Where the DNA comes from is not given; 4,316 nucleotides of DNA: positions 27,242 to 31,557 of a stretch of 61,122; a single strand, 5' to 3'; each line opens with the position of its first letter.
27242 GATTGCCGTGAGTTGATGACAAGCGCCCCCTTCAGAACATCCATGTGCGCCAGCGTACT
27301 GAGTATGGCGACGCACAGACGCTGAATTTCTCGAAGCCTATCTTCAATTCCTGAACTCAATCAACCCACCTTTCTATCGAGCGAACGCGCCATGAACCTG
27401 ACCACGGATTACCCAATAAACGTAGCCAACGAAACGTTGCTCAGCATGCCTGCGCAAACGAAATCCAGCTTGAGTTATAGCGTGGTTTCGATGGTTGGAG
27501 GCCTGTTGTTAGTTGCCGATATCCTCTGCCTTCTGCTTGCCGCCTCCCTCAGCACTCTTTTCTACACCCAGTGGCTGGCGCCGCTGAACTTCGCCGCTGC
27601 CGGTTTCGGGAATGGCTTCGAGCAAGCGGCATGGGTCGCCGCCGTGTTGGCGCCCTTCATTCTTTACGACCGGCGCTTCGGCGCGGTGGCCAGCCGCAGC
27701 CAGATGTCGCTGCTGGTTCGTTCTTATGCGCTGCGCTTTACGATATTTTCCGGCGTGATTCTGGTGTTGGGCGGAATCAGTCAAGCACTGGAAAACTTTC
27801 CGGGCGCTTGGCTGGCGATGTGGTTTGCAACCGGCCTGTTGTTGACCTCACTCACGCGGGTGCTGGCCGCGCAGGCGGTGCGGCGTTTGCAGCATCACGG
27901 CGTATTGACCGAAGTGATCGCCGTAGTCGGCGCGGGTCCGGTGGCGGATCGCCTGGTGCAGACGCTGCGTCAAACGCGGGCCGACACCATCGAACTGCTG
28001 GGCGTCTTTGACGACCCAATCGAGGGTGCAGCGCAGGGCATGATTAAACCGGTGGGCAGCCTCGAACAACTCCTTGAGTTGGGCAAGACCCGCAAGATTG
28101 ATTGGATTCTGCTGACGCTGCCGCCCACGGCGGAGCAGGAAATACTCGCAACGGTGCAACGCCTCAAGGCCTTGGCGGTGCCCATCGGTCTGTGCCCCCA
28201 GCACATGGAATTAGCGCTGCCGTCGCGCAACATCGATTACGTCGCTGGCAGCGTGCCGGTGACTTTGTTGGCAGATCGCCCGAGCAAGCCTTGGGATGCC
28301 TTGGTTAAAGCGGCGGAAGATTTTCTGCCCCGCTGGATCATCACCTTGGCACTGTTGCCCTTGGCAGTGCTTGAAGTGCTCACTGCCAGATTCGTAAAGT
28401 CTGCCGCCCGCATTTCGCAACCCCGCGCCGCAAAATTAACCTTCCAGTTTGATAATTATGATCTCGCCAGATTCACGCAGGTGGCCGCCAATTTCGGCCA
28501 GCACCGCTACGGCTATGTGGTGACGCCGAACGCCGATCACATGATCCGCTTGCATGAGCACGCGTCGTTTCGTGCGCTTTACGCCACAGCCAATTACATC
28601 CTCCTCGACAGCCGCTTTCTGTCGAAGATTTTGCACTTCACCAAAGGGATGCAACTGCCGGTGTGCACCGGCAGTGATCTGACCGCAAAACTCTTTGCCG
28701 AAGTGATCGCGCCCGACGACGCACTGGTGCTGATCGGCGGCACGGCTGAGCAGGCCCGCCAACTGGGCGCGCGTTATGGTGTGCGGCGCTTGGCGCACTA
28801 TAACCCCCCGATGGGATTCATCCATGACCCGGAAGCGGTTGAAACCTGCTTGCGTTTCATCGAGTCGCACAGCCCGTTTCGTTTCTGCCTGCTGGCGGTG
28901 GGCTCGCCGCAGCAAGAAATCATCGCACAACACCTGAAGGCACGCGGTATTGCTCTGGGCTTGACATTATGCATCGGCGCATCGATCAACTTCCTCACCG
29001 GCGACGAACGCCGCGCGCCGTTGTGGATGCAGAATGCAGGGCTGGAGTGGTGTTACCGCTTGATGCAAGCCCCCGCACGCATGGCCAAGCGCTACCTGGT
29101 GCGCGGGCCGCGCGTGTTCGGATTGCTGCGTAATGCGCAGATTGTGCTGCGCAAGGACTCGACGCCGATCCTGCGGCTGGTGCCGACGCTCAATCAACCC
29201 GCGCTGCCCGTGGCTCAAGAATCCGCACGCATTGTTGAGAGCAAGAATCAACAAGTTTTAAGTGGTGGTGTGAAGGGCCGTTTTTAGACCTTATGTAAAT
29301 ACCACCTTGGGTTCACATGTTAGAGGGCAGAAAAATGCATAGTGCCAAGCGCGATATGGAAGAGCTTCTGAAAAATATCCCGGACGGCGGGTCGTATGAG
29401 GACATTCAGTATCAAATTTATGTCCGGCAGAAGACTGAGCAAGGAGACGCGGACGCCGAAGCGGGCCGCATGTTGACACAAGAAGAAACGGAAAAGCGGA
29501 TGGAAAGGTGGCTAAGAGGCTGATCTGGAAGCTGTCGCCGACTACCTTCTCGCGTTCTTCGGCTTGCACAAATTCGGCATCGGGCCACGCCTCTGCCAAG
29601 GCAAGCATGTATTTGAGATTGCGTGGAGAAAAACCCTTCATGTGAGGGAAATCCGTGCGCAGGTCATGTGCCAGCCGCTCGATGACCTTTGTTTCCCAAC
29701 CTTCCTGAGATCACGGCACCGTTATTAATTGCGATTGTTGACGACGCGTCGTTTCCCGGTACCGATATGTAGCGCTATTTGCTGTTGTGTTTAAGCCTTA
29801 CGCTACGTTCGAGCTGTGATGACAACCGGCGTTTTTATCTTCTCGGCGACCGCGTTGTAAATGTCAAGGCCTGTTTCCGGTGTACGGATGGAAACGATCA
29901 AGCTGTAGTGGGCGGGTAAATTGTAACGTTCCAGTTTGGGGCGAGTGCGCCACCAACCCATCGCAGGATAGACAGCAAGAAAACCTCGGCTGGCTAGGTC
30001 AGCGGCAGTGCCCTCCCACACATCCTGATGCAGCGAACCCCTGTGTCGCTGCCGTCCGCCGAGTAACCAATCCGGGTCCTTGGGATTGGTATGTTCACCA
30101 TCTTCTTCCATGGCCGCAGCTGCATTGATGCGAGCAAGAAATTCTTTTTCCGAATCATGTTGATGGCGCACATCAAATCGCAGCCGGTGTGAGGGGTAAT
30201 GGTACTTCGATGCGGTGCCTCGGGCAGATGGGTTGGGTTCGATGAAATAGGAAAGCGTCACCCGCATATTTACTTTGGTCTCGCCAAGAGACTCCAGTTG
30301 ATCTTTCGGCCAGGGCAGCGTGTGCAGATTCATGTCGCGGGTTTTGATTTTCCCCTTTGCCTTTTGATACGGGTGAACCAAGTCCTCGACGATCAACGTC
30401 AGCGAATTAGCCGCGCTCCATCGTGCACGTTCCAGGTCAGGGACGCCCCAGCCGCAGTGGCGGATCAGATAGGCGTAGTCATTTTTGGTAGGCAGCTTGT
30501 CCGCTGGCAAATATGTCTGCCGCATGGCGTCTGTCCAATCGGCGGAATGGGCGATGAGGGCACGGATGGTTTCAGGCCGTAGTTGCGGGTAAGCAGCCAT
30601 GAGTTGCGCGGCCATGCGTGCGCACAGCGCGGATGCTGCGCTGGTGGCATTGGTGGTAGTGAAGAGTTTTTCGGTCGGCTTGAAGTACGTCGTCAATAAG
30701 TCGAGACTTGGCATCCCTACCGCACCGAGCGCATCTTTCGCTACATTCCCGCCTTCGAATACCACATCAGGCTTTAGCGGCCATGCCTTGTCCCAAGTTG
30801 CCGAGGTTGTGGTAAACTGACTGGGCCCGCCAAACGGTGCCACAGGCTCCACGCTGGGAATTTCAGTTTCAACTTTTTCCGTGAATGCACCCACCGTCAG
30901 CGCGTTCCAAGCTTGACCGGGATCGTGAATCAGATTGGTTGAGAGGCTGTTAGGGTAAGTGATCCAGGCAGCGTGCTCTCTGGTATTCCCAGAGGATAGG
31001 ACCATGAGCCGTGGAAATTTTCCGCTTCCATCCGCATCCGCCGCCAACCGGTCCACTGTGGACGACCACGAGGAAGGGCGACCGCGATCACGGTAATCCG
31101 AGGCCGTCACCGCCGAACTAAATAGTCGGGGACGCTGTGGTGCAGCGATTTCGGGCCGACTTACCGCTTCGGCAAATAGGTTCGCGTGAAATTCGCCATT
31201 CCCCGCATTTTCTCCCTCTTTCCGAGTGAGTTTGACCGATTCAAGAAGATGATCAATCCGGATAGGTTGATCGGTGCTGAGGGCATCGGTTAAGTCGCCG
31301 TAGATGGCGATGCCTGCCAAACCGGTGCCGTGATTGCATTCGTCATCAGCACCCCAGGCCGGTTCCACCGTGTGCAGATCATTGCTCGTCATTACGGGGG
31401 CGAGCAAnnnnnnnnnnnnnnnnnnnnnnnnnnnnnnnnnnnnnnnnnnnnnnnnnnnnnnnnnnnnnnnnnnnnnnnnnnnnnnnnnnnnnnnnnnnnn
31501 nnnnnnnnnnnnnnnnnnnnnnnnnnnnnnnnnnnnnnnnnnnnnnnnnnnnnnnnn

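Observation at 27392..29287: Domain-swapped chimera: a duplicated phosphoglycosyl-transferase membrane module fused to a GT26 (WecG/TagA) catalytic domain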

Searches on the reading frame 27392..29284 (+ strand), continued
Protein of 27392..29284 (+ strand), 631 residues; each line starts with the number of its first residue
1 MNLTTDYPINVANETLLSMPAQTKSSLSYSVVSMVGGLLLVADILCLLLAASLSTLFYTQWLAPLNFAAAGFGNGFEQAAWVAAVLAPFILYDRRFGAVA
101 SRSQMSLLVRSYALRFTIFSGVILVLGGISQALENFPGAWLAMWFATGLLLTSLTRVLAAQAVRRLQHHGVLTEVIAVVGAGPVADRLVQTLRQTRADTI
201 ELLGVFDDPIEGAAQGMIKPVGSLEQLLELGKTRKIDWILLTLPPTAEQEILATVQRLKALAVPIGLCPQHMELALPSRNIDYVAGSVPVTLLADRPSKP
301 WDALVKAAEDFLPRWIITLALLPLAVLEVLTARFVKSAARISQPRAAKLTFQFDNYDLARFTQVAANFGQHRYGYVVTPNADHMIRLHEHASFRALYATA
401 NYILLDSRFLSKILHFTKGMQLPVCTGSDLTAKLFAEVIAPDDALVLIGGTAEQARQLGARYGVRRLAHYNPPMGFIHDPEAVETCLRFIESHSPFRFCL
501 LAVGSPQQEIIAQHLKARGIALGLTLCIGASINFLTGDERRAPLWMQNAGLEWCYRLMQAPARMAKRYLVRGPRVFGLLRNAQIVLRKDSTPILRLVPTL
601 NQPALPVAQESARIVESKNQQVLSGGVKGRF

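Call 61: search_protein_families(library=pfam, proteins=[L028:9944-11701:+, L028:6795-8678:+, L028:8671-9882:+, L027:9701-11548:+, L027:8091-9701:+, L029:9608-11086:+, L034:9779-10777:+, L034:10776-11537:+, L037:9830-11836:+, L037:8123-9826:+], max_evalue=0.01)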
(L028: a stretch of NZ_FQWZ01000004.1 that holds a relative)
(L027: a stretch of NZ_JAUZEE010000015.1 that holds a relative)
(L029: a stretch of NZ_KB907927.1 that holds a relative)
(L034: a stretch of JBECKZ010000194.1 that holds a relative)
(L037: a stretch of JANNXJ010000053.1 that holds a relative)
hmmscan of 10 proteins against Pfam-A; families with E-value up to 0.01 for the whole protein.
L028:9944-11701:+ (586 aa): 2 families
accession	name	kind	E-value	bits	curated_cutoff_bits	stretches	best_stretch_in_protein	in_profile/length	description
PF03808.19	Glyco_tran_WecG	-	1e-31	110.4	27.4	1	387-554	1-168/168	Glycosyl transferase WecG/TagA/CpsF family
PF13727.12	CoA_binding_3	-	6.5e-15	56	25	1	109-261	23-175/175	CoA-binding domain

L028:6795-8678:+ (628 aa): 1 family
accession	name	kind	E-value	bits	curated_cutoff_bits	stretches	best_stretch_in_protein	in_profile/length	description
PF02397.22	Bac_transf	-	6.3e-63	212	27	1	433-622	1-178/179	Bacterial sugar transferase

L028:8671-9882:+ (404 aa): 1 family
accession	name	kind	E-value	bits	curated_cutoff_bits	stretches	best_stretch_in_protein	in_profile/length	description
PF10082.15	BBP2_2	-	0.007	15.7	23.7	0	240-402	223-377/378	Putative beta-barrel porin 2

L027:9701-11548:+ (616 aa): 2 families
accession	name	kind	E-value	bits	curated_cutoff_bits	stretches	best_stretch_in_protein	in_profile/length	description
PF03808.19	Glyco_tran_WecG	-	2.7e-31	109.1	27.4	1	397-565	1-168/168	Glycosyl transferase WecG/TagA/CpsF family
PF13727.12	CoA_binding_3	-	1.1e-08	35.7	25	1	167-292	50-173/175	CoA-binding domain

L027:8091-9701:+ (537 aa): 2 families
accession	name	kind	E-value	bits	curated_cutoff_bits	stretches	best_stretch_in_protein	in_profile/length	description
PF02397.22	Bac_transf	-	6e-61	205.5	27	1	342-531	1-178/179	Bacterial sugar transferase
PF13727.12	CoA_binding_3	-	4e-08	33.9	25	1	166-274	43-150/175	CoA-binding domain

L029:9608-11086:+ (493 aa): 2 families
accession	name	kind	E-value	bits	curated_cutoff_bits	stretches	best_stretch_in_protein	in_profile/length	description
PF03808.19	Glyco_tran_WecG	-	5.7e-34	117.8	27.4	1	305-472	2-168/168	Glycosyl transferase WecG/TagA/CpsF family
PF13727.12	CoA_binding_3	-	3.7e-14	53.5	25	1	86-216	28-164/175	CoA-binding domain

L034:9779-10777:+ (333 aa): 1 family
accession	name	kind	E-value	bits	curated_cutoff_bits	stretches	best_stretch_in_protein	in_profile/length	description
PF13727.12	CoA_binding_3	-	8.5e-24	84.9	25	1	90-255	17-175/175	CoA-binding domain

L034:10776-11537:+ (254 aa): 1 family
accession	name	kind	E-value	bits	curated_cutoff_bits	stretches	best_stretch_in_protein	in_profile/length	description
PF03808.19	Glyco_tran_WecG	-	6.3e-32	111.1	27.4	1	54-222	1-168/168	Glycosyl transferase WecG/TagA/CpsF family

L037:9830-11836:+ (669 aa): 2 families
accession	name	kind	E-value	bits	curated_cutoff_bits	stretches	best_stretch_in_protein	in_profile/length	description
PF03808.19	Glyco_tran_WecG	-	2.3e-28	99.5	27.4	1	428-595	2-168/168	Glycosyl transferase WecG/TagA/CpsF family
PF13727.12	CoA_binding_3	-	1e-15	58.6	25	1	154-305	28-175/175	CoA-binding domain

L037:8123-9826:+ (568 aa): 2 families
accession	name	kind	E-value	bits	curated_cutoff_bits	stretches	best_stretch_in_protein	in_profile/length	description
PF02397.22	Bac_transf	-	1e-62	211.3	27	1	374-563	1-179/179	Bacterial sugar transferase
PF13727.12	CoA_binding_3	-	7.8e-17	62.3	25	1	172-337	13-175/175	CoA-binding domain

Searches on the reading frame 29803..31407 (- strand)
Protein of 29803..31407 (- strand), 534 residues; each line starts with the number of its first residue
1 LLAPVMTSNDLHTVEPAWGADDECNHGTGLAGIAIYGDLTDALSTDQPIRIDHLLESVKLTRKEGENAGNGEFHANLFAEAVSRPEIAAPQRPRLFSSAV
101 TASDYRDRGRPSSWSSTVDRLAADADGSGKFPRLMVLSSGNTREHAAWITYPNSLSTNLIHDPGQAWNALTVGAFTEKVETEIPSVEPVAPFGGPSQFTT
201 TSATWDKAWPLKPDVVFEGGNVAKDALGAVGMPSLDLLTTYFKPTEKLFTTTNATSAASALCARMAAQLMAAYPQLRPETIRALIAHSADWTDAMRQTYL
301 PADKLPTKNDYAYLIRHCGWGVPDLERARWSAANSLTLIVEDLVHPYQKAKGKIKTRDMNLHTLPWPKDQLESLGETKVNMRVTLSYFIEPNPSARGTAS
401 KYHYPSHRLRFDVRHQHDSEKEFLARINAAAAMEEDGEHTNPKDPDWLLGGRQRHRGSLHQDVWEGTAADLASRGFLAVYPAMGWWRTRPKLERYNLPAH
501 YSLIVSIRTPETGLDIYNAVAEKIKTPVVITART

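Call 7: search_protein_families(library=pfam, proteins=[window:29803-31407:-], max_evalue=0.001)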
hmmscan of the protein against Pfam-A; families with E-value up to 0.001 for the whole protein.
window:29803-31407:- (534 aa): 1 family
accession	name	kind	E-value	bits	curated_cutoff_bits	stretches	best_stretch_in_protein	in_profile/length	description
PF00082.27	Peptidase_S8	-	1.7e-43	149.5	21.8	1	18-321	41-288/288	Subtilase family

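Call 53: search_protein_families(library=padloc, proteins=[window:29803-31407:-], max_evalue=0.001)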
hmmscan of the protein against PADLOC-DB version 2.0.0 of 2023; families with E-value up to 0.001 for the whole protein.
window:29803-31407:- (534 aa): 6 families
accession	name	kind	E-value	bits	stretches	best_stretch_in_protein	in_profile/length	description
PDLC04233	IetS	-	4e-23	79.4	1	151-530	488-850/855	-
PDLC02198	IetS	-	5.8e-23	78.7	1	20-487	287-746/795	-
PDLC02197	IetS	-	1.2e-14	51.5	1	131-343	385-576/749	-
PDLC02201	IetS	-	4.8e-11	39.6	1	154-344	400-568/781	-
PDLC02199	IetS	-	5.6e-09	32.7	1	23-348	347-650/826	-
PDLC02200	IetS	-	2.1e-06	24.2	1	129-346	403-596/780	-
